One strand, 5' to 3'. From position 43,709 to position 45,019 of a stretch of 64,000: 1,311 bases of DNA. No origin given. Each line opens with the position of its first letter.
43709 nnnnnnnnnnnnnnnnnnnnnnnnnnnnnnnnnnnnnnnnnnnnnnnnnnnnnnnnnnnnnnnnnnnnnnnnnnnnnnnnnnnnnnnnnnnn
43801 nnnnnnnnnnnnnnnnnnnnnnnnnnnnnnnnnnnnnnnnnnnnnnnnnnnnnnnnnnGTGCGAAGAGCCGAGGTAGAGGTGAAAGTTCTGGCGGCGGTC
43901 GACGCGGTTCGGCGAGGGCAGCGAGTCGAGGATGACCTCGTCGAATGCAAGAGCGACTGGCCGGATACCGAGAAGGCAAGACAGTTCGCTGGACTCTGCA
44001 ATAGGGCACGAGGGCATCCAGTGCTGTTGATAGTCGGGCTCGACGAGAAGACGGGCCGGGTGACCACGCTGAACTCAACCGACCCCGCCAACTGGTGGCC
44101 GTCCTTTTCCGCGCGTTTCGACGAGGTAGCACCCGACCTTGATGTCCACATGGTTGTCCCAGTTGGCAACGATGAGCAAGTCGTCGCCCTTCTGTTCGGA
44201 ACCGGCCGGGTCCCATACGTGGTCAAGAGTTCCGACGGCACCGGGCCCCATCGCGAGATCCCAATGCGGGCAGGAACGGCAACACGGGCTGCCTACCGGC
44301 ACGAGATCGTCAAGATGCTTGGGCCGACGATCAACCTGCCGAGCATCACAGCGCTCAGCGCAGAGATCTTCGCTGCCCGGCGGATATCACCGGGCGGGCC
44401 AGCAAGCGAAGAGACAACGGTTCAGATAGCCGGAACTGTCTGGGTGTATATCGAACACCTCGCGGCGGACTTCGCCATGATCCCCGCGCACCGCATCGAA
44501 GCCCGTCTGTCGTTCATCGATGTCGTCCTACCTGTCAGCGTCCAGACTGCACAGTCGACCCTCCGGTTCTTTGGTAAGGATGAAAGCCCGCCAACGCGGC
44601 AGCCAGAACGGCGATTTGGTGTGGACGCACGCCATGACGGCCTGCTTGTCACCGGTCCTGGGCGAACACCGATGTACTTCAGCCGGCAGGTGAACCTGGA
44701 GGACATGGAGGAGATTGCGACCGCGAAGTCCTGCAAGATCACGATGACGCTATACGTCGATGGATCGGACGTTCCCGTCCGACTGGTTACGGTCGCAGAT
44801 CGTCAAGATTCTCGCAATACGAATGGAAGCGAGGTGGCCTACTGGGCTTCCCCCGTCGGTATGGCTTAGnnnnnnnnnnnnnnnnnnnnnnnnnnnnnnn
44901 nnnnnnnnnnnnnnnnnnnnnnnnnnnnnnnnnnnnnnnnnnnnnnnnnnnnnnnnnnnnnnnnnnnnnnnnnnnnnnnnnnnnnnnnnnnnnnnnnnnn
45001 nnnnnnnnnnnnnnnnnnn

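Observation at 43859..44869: AlbA_2/Schlafen-like protein with an unknown 180-aa C-terminal domain wedged between hsdM and an hsdM relic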

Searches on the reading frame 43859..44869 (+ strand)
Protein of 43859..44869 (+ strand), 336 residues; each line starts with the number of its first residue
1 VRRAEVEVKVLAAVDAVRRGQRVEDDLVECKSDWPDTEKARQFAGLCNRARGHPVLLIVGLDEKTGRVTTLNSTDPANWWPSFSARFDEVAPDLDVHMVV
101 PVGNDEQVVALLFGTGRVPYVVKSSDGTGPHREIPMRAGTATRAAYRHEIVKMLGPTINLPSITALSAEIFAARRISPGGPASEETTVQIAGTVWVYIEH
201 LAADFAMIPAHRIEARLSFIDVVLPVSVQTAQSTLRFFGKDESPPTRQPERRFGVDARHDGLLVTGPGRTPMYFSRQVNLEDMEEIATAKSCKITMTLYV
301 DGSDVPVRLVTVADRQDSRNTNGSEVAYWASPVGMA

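Call 3: search_protein_families(library=pfam, proteins=[window:43859-44869:+], max_evalue=1)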
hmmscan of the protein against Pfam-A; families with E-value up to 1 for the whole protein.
window:43859-44869:+ (336 aa): 0 families

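Call 4: search_protein_families(library=padloc, proteins=[window:43859-44869:+], max_evalue=1)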
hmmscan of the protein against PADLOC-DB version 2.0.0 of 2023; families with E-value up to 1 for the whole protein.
window:43859-44869:+ (336 aa): 0 families

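Call 5: search_protein_families(library=ncbifam, proteins=[window:43859-44869:+], max_evalue=1)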
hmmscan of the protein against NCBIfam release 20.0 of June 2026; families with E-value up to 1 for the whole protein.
window:43859-44869:+ (336 aa): 1 family
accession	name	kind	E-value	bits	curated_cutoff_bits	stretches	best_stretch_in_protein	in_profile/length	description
TIGR01411.1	tatAE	subfamily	0.21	11.2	53.9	1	108-124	13-29/47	twin-arginine translocase TatA/TatE family subunit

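Call 6: find_homologous_proteins(query=window:43859-44869:+, max_evalue=0.001)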
Query window:43859-44869:+ (336 aa): 8 proteins with E <= 0.001 among 5452 candidates.
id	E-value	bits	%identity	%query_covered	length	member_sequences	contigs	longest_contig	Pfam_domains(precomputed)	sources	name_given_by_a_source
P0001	6.9e-218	740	100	98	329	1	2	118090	-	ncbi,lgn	-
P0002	3.6e-112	393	59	92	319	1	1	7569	-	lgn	-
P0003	1.1e-107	378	54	95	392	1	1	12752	-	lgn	-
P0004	1.6e-79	285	46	95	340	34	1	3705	-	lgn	-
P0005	2.6e-74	268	47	88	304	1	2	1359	-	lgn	-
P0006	1.7e-53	200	49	65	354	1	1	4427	-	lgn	-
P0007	6.0e-48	182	37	91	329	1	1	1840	-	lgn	-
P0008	4.3e-28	117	35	68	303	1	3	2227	-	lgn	-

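Call 7: search_protein_families(library=phrogs, proteins=[window:43859-44869:+], max_evalue=1)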
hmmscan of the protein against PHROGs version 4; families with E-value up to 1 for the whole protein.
window:43859-44869:+ (336 aa): 1 family
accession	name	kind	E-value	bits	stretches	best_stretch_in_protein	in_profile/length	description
phrog_12652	-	unknown function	0.052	14.7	1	55-104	23-70/90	-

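Call 8: search_solved_structures(query=window:43859-44869:+, max_evalue=10)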
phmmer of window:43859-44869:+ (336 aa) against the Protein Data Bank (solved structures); distinct sequences matched with E-value up to 10: 5.
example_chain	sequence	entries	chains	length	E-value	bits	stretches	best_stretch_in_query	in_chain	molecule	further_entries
5nth_A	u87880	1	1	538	0.34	13.3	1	51-212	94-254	Putative aminopeptidase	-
1w2t_A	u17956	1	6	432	1.3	11.4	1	47-118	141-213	BETA FRUCTOSIDASE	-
5szu_A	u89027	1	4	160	1.4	11.2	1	265-319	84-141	Acyl-CoA hydrolase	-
4ien_A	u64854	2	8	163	2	10.8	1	265-319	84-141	Putative acyl-CoA hydrolase | Acyl-CoA hydrolase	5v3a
6gxs_A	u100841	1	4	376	3.5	9.9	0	40-135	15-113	CV39L lectin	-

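Call 12: search_solved_structures(query=A1, max_evalue=10, show_alignments=3)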
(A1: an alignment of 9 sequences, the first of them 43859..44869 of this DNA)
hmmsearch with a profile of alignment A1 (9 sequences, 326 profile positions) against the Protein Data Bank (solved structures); distinct sequences matched with E-value up to 10: 0.

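Call 13: find_encoding_contigs(protein=P0001, flank=10000, max_places=4)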
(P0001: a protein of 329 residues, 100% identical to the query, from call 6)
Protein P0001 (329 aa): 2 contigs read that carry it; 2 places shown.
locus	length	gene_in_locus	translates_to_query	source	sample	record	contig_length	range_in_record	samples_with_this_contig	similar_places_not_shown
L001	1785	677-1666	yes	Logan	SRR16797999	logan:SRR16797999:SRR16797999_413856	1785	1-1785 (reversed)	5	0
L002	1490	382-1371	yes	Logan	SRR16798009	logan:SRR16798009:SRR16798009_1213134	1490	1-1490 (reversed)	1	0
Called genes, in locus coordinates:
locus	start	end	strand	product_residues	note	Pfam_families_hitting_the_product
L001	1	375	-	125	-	?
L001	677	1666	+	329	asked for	-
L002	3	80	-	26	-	?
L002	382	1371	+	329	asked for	-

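Call 14: find_encoding_contigs(protein=P0003, flank=10000, max_places=4)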
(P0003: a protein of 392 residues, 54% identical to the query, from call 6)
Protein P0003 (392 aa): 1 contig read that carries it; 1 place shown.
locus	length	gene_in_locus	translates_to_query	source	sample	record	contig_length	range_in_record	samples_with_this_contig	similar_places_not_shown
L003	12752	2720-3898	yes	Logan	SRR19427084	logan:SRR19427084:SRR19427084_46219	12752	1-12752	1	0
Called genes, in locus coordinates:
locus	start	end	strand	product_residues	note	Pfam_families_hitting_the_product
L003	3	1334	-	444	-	?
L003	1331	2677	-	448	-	PF02899:Phage_int_SAM_1 (weak), PF00589:Phage_integrase (faint)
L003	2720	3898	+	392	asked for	-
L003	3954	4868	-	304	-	-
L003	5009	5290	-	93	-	-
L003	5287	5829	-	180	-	-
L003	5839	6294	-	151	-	-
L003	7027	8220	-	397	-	PF06114:Peptidase_M78 (weak)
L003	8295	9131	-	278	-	PF13023:HD_3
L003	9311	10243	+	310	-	PF02086:MethyltransfD12 (faint)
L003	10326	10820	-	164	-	-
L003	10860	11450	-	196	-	-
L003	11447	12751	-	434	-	?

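Call 15: find_encoding_contigs(protein=P0002, flank=10000, max_places=4)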
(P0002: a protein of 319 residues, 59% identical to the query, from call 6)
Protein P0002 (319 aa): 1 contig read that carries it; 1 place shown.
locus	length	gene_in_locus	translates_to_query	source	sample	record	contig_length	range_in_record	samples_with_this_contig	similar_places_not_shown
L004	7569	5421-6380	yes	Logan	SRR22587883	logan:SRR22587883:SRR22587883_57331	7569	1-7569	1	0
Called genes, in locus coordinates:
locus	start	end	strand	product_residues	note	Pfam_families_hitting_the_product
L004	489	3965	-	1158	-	PF08378:NERD (weak)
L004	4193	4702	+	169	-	PF06114:Peptidase_M78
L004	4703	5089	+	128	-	-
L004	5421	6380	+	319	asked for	-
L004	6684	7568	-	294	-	?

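Call 17: find_encoding_contigs(protein=P0004, flank=10000, max_places=4)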
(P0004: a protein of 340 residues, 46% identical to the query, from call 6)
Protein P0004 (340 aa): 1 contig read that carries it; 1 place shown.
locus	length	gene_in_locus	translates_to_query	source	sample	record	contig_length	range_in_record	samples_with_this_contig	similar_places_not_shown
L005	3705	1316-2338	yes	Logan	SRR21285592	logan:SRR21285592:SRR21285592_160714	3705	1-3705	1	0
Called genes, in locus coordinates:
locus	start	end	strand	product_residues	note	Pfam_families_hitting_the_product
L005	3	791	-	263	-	?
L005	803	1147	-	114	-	-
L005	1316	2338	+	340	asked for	-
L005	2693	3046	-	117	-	-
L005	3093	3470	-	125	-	-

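Call 18: find_encoding_contigs(protein=P0006, flank=10000, max_places=4)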
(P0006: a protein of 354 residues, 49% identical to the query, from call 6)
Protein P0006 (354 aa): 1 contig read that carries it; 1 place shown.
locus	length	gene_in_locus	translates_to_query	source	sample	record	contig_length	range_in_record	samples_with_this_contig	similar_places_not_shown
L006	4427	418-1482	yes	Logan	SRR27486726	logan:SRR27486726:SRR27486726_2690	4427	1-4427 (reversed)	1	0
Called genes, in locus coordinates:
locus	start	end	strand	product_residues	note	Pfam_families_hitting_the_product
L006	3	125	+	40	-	?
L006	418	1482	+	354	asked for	-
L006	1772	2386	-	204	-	-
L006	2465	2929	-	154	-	PF00293:NUDIX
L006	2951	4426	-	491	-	?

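Call 21: predict_structure(alignment_id=A1)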
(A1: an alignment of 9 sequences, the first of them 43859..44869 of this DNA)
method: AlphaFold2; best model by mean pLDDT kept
length: 336 residues; sequences in the alignment: 9
mean_pLDDT: 75.3   pTM: 0.47
mean pLDDT of the five models: 75.3, 75.3, 74.6, 73.2, 73.0
residues with pLDDT >= 90: 73; 70-90: 171; 50-70: 30; < 50: 62
segments of 3 or more residues with pLDDT < 50: 127-158, 183-185, 234-251, 319-321, 333-336
pLDDT, mean of each block of 10 residues (from residue 1): 88 90 85 88 80 88 88 85 80 90 90 78 57 36 38 46 87 66 62 87 78 91 89 48 38 77 86 86 83 92 82 75 73 41
secondary structure, 60 per line:
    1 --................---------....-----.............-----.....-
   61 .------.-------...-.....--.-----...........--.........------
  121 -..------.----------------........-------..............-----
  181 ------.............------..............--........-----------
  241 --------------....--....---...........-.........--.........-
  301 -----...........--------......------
elements in order: H3-18 E28-31 H37-49 E55-59 H80-84 E93-103 E106-114 H147-154 E162-175 E187-199 E206-209 E213-219 E222-229 E255-258 E261-264 E268-278 H280-288 E291-299 E306-316 E325-330

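Call 23: search_protein_representatives(alignment_id=A1)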
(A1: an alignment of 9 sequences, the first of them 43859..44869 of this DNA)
Query: 9 sequences, 326 profile positions. Proteins with E-value up to 0.001 (for the whole library): 1879; up to 1e-10: 1726; up to 1e-30: 1353. The best 150 are listed.
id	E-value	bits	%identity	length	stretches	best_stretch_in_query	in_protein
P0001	4.6e-148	509.0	-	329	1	8-326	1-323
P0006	5.9e-121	420.0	-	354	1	2-313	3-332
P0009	8.0e-118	409.7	-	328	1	2-315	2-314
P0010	7.6e-96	337.4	-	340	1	2-318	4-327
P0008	2.0e-94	332.7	-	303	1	1-289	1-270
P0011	1.0e-92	327.2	-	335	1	1-313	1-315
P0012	9.7e-88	310.8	-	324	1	3-315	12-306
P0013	1.1e-87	310.7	-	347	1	1-306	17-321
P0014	1.6e-85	303.5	-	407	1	1-307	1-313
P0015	2.6e-85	302.8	-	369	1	2-301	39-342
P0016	3.4e-85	302.4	-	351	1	1-314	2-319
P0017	1.5e-84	300.3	-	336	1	1-305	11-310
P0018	1.6e-84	300.3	-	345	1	2-308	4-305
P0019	3.3e-84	299.2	-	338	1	2-310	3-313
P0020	1.1e-83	297.4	-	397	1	1-299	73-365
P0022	2.1e-83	296.5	-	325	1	3-313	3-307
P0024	2.7e-81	289.6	-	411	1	1-313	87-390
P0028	1.4e-79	283.9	-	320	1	1-309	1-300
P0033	1.1e-78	281.0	-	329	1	1-313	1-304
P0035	9.8e-78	277.9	-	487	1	2-313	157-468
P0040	1.8e-77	277.1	-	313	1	1-309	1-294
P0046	1.3e-76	274.2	-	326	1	1-306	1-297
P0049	8.2e-76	271.6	-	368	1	1-303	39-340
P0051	1.2e-75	271.0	-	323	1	1-307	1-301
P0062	1.8e-73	263.9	-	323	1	5-313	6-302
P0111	1.6e-65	237.8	-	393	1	4-307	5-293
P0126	1.9e-64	234.2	-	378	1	1-313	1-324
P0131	4.4e-64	233.0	-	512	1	2-313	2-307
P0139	9.7e-64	231.9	-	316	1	1-301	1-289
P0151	5.8e-63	229.4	-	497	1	4-304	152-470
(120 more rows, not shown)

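Call 26: search_protein_families(library=pfam, alignment_id=A2, max_evalue=1)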
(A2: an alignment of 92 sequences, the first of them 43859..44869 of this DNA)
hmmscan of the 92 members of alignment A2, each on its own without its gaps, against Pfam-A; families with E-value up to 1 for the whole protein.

A. member 1, window:43859-44869:+ (336 aa): 0 families

B. families by the number of members that match (of 92 scanned): 15 families
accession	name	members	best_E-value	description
PF04326.19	SLFN_AlbA_2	38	7e-06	Schlafen, AlbA_2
PF17827.6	PrmC_N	1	0.0063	PrmC N-terminal domain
PF25517.1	DSRM_RDM1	1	0.013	RDM1 DSRM domain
PF22284.1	DUF6961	1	0.017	Family of unknown function (DUF6961)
PF08484.17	Methyltransf_14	1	0.035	C-methyltransferase C-terminal domain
PF11604.15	CusF_Ec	1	0.058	Copper binding periplasmic protein CusF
PF21922.1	PBP_dimer_2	1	0.082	Penicillin binding protein A dimerisation domain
PF21132.2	MFD_D3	1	0.1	MFD, D3 domain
PF23055.1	DUF7041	1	0.11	Domain of unknown function (DUF7041)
PF22892.2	DSRM_MRPL44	1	0.11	MRPL44 dsRNA-binding domain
PF22820.2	TcaA_3rd_4th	1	0.13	TcaA protein 3rd/4th domain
PF10761.14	DUF2590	1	0.18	Protein of unknown function (DUF2590)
PF19619.4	DUF6124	1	0.2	Family of unknown function (DUF6124)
PF05699.19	Dimer_Tnp_hAT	1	0.22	hAT family C-terminal dimerisation region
PF12953.12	DUF3842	1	0.23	Domain of unknown function (DUF3842)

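Call 28: fold_search(model_id=the predicted structure, library=pdb)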
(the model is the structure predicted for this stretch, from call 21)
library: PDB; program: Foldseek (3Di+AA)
matches with E <= 10: 1019; with E <= 0.001: 0
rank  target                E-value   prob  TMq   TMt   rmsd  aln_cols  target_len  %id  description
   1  4ezm_A                3.8e-03  0.69  0.16  0.24  16.6       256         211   11  Crystal structure of the human IgE-Fc(epsilon)3-4 bound to its B cell receptor derCD23 (released 2012-07-18)
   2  4eae_B                4.5e-03  0.96  0.21  0.34   9.9       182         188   10  The crystal structure of a functionally unknown protein from Listeria monocytogenes EGD-e (released 2012-04-04)
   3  1yyc_MODEL_1_A        6.3e-03  0.97  0.21  0.36   8.9       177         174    8  Solution Structure of a putative late embryogenesis abundant (LEA) protein At2g46140.1 (released 2005-04-05)
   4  7shz_H                6.7e-03  0.69  0.17  0.24  16.1       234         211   12  IgE-Fc in complex with HAE (released 2021-12-22)
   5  7shy_G                7.5e-03  0.69  0.17  0.25  15.8       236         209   10  IgE-Fc in complex with omalizumab scFv (released 2021-12-15)
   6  5anm_E                9.4e-03  0.41  0.15  0.21  15.4       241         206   12  Crystal structure of IgE Fc in complex with a neutralizing antibody (released 2015-09-30)
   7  3h9y_B                9.9e-03  0.63  0.17  0.25  15.8       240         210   11  Crystal structure of the IgE-Fc3-4 domains (released 2009-09-08)
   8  4ezm_D                1.2e-02  0.51  0.16  0.24  16.8       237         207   10  Crystal structure of the human IgE-Fc(epsilon)3-4 bound to its B cell receptor derCD23 (released 2012-07-18)
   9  4eae_A                1.3e-02  0.84  0.20  0.33   9.8       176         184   11  The crystal structure of a functionally unknown protein from Listeria monocytogenes EGD-e (released 2012-04-04)
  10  7shy_B                1.4e-02  0.60  0.17  0.24  16.5       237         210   11  IgE-Fc in complex with omalizumab scFv (released 2021-12-15)
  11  4r4g                  1.6e-02  0.92  0.21  0.21   8.8       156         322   11  Crystal structure of a putative lipoprotein (ycdA) from Bacillus subtilis subsp. subtilis str. 168 at 2.62 A resolution (released 2014-09-17)
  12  7wwn                  1.7e-02  0.57  0.18  0.29  11.7       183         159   12  Structure of hypothetical protein TTHA1873 from Thermus thermophilus with Potassium mercuric iodide (released 2022-04-06)
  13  6zlx                  1.7e-02  0.57  0.20  0.26  17.1       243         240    9  The structure of the ClpX-associated factor PDIP38 (released 2021-07-14)
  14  3syq_A                1.9e-02  0.54  0.18  0.19  14.8       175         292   10  Crystal structure of the G protein-gated inward rectifier K+ channel GIRK2 (Kir3.2) R201A mutant in complex with PIP2 (released 2011-10-12)
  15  5fr1_B                2.0e-02  0.75  0.19  0.32  12.6       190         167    8  Double acetylated RhoGDI-alpha in complex with RhoA-GDP (released 2016-01-13)
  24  1k8i_B                2.8e-02  0.54  0.15  0.23  10.2       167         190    9  CRYSTAL STRUCTURE OF MOUSE H2-DM (released 2001-12-05)
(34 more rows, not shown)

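Call 30: search_solved_structures(query=A2, max_evalue=10, show_alignments=3)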
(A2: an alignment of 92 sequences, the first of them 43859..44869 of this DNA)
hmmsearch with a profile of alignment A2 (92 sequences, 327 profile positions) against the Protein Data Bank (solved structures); distinct sequences matched with E-value up to 10: 1.
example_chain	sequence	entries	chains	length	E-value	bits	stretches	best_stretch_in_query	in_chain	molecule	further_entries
5myj_A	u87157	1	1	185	0.47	12.7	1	183-240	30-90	Ribosome hibernation promotion factor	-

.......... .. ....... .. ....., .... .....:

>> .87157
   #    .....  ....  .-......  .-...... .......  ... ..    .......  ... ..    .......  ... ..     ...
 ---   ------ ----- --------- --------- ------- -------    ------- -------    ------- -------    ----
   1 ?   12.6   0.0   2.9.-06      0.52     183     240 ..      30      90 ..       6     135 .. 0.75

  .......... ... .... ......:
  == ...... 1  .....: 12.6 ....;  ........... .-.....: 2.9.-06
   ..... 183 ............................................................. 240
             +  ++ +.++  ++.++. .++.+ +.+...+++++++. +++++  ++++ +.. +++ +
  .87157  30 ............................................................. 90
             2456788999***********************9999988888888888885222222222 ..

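Call 32: find_related_loci(query=A1, collection=genome_contigs, flank=10000)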
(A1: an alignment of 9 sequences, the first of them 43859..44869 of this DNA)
Query A1 (336 aa) in genome_contigs; peptide patterns used: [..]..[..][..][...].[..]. (x = any residue, [..] = any of these).
30 stretches matched a pattern; 4 encode a relative of the query (tblastn E <= 1e-3); 4 distinct loci.
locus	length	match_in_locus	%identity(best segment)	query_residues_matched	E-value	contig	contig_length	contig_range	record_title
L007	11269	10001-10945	34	1-323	2e-52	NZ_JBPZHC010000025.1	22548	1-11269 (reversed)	Pseudarthrobacter sp. YS3 contig25, whole genome shotgun sequence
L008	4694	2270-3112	38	1-268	4e-52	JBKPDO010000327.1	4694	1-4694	MAG: bacterium isolate GB_EKS_MAG_00022 GB_EKS_000001290257, whole genome shotgun sequence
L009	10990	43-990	32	3-304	2e-42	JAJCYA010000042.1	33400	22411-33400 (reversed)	MAG: Acidimicrobiia bacterium isolate OFTM344 OFTM344_41, whole genome shotgun sequence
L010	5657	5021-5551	42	1-179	2e-30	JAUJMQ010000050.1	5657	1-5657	MAG: Egibacteraceae bacterium isolate YX1bin3 opera_contig_4332, whole genome shotgun sequence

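Call 33: find_homologous_proteins(query=A2, max_evalue=1e-10)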
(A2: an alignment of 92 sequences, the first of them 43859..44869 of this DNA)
Query A2 (92 sequences) (336 aa, profile of the alignment): 47 proteins with E <= 1e-10 among 8000 candidates.
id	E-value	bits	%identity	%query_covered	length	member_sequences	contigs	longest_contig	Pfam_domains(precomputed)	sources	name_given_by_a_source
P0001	2.5e-104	367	100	98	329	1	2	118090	-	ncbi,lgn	-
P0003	1.1e-101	358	54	95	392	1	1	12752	-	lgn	-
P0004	2.3e-100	354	46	95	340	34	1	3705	-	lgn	-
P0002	1.3e-99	352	59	92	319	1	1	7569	-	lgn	-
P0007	2.1e-97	344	37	91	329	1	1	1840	-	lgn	-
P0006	9.6e-97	342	49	65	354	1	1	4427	-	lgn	-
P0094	2.1e-92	328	39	66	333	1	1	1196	-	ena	-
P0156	2.5e-92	328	34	80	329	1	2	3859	-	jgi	jgi:hypothetical protein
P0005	1.8e-91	325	47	88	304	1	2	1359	-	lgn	-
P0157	1.3e-88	315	38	66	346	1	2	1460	-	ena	-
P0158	1.5e-88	315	30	92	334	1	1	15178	-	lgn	-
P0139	1.2e-87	312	34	73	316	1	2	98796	PF04326.20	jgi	jgi:Schlafen, AlbA_2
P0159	1.9e-86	308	31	98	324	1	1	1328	-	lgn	-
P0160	7.0e-86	306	42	51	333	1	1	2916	-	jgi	jgi:hypothetical protein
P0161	8.1e-86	306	37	64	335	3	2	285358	-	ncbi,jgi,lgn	-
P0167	2.7e-83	298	34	64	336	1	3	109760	-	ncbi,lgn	-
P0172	3.9e-82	294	35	64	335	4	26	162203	-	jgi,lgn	jgi:hypothetical protein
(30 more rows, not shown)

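Call 34: find_encoding_contigs(protein=P0139, flank=10000, max_places=3)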
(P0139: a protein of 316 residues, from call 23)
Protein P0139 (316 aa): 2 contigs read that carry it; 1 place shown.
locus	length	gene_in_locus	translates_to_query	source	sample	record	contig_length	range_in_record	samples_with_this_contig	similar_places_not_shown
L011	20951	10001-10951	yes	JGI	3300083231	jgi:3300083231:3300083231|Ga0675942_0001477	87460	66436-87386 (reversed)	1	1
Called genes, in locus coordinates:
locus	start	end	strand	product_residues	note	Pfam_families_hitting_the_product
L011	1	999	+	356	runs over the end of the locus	?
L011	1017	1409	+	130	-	PF14489:QueF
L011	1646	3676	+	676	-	PF00069:Pkinase, PF07714:PK_Tyr_Ser-Thr, PF03544:TonB_C (weak)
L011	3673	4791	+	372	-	PF00515:TPR_1 (faint), PF07719:TPR_2 (faint), PF13181:TPR_8 (faint), PF13424:TPR_12 (weak), PF13432:TPR_16 (weak)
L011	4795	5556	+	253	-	PF11306:DUF3108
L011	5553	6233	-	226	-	-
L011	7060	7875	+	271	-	PF02585:PIG-L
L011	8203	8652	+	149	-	PF13686:DrsE_2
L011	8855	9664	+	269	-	PF14279:HNH_5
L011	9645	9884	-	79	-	-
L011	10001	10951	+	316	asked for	PF04326:SLFN_AlbA_2 (weak)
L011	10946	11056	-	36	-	-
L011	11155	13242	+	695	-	PF00749:tRNA-synt_1c, PF03950:tRNA-synt_1c_C, PF20974:tRNA-synt_1c_C2, PF01588:tRNA_bind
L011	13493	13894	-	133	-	PF04237:YjbR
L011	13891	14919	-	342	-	PF04055:Radical_SAM, PF13186:SPASM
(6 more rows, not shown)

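Call 35: find_encoding_contigs(protein=P0161, flank=10000, max_places=3)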
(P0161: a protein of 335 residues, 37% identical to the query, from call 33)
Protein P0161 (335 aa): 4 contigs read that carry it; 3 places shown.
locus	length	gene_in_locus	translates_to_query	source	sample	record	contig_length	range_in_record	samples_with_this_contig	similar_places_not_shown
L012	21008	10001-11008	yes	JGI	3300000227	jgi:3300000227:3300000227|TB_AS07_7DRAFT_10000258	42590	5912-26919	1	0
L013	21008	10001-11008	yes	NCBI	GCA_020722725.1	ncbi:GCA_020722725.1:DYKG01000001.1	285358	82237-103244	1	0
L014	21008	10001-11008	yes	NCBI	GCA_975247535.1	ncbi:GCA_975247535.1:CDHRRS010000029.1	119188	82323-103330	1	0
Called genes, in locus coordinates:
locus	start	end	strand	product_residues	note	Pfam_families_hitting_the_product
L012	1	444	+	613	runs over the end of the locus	PF02629:CoA_binding, PF00549:Ligase_CoA, PF00285:Citrate_synt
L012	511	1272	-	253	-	PF07669:Eco57I, PF05175:MTS, PF13847:Methyltransf_31 (weak), PF08242:Methyltransf_12 (faint), PF13649:Methyltransf_25 (weak)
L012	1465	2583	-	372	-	-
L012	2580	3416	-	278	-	-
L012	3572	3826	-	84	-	-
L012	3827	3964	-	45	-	-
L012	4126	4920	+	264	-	PF00795:CN_hydrolase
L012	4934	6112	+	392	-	PF01547:SBP_bac_1, PF13416:SBP_bac_8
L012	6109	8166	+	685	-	PF00672:HAMP (weak), PF01590:GAF, PF13185:GAF_2, PF13492:GAF_3, PF00990:GGDEF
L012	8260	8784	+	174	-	PF00578:AhpC-TSA, PF08534:Redoxin, PF00085:Thioredoxin, PF13905:Thioredoxin_8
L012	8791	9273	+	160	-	PF08534:Redoxin, PF00578:AhpC-TSA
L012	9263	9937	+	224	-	PF12339:DNAJ_related, PF00226:DnaJ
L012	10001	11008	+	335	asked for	-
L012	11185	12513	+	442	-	PF00128:Alpha-amylase, PF07821:Alpha-amyl_C2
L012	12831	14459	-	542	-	PF13646:HEAT_2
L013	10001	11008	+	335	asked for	-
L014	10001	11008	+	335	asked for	-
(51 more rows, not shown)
